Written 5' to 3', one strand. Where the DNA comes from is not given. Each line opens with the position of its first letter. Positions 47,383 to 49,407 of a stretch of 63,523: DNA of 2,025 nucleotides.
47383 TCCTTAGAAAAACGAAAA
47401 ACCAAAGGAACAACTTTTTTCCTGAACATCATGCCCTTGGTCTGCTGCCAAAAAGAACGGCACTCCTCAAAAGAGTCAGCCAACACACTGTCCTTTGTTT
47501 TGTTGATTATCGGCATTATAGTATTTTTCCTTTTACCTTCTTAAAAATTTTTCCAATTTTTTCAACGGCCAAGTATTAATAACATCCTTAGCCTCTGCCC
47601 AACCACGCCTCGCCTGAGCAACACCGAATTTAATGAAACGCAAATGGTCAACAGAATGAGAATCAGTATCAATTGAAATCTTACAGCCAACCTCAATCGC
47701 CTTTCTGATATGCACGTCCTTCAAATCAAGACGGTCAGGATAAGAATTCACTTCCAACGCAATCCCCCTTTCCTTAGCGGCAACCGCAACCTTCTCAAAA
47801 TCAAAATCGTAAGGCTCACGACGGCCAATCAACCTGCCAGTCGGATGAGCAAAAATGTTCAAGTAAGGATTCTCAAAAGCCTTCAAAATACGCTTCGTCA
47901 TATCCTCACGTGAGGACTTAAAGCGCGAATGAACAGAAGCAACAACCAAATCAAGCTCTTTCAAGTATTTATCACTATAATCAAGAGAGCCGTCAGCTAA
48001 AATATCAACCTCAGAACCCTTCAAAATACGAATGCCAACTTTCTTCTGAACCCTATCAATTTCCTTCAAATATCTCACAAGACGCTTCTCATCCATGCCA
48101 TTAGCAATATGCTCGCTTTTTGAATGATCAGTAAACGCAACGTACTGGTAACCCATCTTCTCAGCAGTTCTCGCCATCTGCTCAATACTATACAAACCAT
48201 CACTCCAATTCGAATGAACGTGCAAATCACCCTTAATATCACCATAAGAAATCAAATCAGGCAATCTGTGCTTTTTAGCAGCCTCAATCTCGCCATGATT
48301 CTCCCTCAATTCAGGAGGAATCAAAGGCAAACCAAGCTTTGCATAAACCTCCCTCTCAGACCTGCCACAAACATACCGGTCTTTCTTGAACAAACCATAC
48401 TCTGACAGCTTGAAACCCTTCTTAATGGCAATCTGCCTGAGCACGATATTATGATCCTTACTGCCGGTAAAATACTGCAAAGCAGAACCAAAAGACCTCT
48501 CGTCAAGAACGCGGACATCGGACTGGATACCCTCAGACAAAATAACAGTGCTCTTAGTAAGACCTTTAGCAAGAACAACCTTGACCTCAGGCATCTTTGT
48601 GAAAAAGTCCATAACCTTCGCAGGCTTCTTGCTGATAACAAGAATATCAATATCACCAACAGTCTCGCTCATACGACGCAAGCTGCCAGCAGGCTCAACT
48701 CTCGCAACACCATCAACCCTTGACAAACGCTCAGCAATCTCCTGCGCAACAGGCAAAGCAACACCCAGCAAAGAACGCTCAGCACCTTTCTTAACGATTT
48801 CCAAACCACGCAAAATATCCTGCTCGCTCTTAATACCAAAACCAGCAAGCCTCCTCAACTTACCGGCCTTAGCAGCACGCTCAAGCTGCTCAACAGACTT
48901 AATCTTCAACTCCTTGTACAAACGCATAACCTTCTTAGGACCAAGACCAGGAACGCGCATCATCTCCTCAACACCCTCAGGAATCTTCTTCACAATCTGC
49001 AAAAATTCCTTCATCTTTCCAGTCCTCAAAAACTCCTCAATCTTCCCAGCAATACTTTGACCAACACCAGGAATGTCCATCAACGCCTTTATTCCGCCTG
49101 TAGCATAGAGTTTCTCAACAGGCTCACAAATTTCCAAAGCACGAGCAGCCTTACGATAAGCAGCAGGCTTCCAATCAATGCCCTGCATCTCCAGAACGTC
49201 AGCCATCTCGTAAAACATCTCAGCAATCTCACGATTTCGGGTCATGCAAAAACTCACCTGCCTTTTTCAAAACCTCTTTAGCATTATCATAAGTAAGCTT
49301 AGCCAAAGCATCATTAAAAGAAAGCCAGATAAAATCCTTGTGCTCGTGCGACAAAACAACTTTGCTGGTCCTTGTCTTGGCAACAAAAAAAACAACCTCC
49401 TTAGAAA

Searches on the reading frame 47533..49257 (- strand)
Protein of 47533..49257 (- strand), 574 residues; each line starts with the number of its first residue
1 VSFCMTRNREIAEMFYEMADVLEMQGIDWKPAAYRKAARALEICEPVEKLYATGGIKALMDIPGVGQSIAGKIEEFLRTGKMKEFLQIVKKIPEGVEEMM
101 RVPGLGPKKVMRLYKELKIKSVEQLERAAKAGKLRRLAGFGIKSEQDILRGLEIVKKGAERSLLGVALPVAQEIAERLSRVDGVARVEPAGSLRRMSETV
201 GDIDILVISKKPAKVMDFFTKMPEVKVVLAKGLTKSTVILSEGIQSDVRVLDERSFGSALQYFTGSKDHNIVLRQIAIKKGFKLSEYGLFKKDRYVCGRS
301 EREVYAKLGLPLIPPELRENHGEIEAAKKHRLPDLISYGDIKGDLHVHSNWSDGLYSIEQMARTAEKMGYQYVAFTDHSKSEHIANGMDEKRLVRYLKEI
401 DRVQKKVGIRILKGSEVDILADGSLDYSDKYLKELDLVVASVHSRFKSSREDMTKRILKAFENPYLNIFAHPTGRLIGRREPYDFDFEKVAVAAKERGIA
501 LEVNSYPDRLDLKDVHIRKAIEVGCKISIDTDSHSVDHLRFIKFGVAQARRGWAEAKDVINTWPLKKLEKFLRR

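Call 50: search_protein_families(library=pfam, proteins=[window:47533-49257:-], max_evalue=0.0001)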
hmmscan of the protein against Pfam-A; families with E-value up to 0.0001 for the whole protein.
window:47533-49257:- (574 aa): 6 families
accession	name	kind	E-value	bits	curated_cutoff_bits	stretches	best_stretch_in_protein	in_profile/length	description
PF14791.11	DNA_pol_B_thumb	-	3.5e-24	84.9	25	1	259-319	1-63/63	DNA polymerase beta thumb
PF14716.13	HHH_8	-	5.3e-16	59.2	30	1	7-81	2-72/73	Helix-hairpin-helix domain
PF02811.25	PHP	-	1.2e-13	52.2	26.4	1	344-462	1-115/164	PHP domain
PF14520.12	HHH_5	-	1e-12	48.7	27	1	97-152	2-55/57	Helix-hairpin-helix domain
PF00633.29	HHH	-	5.5e-05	23.3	24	0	57-73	11-27/30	Helix-hairpin-helix motif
PF14792.12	DNA_pol_B_palm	-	7.7e-05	23.3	25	0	172-215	12-55/113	DNA polymerase beta palm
